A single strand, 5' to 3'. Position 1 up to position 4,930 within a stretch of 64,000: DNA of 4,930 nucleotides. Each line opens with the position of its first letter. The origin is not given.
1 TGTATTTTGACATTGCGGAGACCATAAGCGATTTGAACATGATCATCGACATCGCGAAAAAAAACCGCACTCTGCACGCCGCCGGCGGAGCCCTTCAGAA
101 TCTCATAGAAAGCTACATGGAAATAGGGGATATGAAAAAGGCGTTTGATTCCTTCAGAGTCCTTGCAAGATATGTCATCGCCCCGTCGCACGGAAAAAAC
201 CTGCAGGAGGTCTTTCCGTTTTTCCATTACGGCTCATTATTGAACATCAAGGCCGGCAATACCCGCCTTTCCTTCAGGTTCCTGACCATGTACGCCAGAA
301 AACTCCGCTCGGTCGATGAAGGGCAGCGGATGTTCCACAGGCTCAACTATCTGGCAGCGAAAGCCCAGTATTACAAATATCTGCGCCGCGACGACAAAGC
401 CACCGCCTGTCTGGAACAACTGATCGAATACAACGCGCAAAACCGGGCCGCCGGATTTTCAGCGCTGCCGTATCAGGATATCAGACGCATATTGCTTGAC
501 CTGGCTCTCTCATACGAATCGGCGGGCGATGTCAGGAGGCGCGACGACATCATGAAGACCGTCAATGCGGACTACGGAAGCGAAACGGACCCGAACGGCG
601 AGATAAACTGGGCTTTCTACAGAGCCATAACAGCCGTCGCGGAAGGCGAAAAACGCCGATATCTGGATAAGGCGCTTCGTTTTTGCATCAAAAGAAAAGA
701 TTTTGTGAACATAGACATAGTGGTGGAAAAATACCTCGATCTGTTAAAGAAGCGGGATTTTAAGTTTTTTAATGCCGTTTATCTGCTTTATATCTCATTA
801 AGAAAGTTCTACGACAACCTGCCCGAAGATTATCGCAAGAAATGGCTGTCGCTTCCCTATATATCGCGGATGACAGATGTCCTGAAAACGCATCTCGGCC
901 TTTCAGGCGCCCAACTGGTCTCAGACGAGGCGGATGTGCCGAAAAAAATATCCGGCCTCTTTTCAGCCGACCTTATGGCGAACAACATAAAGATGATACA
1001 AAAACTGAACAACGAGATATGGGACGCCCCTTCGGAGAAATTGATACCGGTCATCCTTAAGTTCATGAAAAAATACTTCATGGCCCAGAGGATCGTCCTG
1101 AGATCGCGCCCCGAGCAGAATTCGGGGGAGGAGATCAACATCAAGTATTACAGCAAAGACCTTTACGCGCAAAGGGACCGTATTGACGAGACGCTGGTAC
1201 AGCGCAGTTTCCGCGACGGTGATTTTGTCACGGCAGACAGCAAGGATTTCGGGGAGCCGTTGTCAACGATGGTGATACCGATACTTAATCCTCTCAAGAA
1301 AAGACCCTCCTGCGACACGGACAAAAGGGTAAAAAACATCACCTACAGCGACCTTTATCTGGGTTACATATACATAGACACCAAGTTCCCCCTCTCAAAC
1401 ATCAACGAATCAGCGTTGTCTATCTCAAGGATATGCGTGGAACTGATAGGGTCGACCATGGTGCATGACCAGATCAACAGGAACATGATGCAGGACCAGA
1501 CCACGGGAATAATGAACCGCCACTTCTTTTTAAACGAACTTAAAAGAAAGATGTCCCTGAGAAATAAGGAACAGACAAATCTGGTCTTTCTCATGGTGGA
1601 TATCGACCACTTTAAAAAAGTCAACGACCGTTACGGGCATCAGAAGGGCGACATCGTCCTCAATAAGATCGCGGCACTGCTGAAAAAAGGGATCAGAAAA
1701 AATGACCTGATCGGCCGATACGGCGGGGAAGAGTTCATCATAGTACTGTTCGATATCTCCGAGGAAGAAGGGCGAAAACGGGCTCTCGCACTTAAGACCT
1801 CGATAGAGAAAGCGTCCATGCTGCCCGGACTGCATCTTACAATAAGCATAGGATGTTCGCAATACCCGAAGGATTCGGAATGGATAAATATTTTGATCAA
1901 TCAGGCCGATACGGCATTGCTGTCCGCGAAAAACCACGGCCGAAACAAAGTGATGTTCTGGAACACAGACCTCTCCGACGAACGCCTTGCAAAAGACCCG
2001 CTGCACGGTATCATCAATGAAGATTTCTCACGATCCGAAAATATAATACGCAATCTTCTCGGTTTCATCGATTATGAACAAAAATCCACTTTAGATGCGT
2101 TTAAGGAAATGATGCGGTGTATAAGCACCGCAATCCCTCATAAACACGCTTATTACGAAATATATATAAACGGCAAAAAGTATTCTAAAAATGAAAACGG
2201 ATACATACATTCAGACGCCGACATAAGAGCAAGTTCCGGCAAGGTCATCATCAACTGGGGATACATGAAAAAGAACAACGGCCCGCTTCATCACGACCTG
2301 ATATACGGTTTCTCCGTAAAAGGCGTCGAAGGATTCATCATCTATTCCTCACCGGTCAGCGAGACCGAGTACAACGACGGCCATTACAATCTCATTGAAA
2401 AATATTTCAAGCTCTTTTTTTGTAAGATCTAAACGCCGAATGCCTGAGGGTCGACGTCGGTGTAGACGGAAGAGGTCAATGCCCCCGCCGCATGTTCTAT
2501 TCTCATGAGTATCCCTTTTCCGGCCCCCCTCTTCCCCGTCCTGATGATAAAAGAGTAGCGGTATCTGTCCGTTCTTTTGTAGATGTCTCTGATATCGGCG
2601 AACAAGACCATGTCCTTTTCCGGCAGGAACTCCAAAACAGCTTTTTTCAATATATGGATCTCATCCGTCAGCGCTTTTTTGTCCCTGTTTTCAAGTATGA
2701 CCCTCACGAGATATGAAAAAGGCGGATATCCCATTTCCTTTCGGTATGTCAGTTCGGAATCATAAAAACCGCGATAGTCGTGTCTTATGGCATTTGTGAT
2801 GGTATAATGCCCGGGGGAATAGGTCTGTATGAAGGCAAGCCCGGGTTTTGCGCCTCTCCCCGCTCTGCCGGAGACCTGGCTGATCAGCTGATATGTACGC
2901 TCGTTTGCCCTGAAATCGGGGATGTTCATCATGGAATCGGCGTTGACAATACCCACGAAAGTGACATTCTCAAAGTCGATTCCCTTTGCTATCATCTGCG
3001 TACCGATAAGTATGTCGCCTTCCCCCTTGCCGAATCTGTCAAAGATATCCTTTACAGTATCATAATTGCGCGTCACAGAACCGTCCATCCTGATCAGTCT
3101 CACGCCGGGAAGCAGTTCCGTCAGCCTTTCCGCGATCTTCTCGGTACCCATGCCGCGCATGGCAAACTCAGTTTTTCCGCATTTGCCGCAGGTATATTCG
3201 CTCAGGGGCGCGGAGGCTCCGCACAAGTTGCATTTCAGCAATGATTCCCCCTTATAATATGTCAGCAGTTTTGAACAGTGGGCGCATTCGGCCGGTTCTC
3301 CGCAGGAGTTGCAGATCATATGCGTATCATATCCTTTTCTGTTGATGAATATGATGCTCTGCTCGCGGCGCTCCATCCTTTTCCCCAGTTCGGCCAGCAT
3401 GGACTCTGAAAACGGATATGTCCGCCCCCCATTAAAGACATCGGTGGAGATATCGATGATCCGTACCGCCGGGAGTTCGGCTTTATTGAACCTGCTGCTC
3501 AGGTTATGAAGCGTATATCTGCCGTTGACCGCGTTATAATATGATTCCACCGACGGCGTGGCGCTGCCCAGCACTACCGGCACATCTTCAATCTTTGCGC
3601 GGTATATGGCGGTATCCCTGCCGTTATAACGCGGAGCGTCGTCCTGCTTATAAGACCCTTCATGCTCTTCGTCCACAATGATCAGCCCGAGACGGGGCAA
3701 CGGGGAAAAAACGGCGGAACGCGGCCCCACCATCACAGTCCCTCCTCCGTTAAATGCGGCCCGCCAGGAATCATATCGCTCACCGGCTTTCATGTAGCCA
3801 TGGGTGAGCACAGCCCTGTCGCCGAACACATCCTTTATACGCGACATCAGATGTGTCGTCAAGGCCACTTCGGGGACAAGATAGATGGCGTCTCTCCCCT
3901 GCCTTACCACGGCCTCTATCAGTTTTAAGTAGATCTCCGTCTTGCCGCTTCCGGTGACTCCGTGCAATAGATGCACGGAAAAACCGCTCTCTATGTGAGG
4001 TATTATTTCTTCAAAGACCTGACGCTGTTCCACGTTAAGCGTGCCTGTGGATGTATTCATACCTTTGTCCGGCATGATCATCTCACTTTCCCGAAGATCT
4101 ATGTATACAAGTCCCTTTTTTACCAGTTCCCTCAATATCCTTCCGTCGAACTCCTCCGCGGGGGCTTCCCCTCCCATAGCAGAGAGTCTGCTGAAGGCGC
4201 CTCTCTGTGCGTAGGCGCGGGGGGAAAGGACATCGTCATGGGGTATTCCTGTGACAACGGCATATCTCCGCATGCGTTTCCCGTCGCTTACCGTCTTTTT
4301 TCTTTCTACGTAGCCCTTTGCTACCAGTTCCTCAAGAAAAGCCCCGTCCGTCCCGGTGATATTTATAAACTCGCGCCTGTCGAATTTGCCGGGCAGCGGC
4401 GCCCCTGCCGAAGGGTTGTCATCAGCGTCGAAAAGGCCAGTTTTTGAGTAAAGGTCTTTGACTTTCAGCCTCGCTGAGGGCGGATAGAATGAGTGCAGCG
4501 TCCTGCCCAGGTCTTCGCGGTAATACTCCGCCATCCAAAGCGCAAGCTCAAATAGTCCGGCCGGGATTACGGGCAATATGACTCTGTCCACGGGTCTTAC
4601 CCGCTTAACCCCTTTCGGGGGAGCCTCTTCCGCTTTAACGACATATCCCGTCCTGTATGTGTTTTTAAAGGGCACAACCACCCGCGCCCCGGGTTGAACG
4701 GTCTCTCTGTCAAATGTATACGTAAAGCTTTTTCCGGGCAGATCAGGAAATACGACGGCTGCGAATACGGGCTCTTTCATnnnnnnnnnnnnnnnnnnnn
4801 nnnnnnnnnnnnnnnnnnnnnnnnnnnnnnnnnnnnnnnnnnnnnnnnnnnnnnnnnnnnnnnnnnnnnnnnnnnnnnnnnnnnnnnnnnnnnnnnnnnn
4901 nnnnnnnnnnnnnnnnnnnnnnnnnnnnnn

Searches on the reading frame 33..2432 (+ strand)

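Call 50: search_protein_families(library=pfam, proteins=[window:33-2432:+], max_evalue=0.001)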
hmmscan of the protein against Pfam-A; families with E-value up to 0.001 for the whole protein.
window:33-2432:+ (799 aa): 1 family
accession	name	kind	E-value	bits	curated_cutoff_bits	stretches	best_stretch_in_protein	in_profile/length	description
PF00990.26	GGDEF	-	2.7e-42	144.7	23.8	1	486-639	2-161/161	Diguanylate cyclase, GGDEF domain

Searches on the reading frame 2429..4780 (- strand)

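Call 50: search_protein_families(library=pfam, proteins=[window:2429-4780:-], max_evalue=0.001)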
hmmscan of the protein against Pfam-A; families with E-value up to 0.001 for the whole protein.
window:2429-4780:- (783 aa): 7 families
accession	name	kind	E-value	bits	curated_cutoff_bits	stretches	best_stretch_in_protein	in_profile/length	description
PF17764.6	PriA_3primeBD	-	3.4e-16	59.3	22.7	1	16-100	9-96/96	3'DNA-binding domain (3'BD)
PF00270.35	DEAD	-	5.3e-13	49.5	26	1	257-412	5-162/167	DEAD/DEAH box helicase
PF04851.21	ResIII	-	1.4e-11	45.1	22.5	1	248-409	4-162/164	Type III restriction enzyme, res subunit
PF00271.37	Helicase_C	-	8.4e-10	39.3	23.5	1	551-642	32-108/110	Helicase conserved C-terminal domain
PF18074.6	PriA_C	-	4e-06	28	26.9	1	687-778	1-95/95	Primosomal protein N C-terminal domain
PF18319.7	Zn_ribbon_PriA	-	1.8e-05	25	26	1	499-525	1-27/27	PriA DNA helicase Cys-rich region (CRR) domain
PF13604.12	AAA_30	-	0.00012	22.4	27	1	247-330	1-77/191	AAA domain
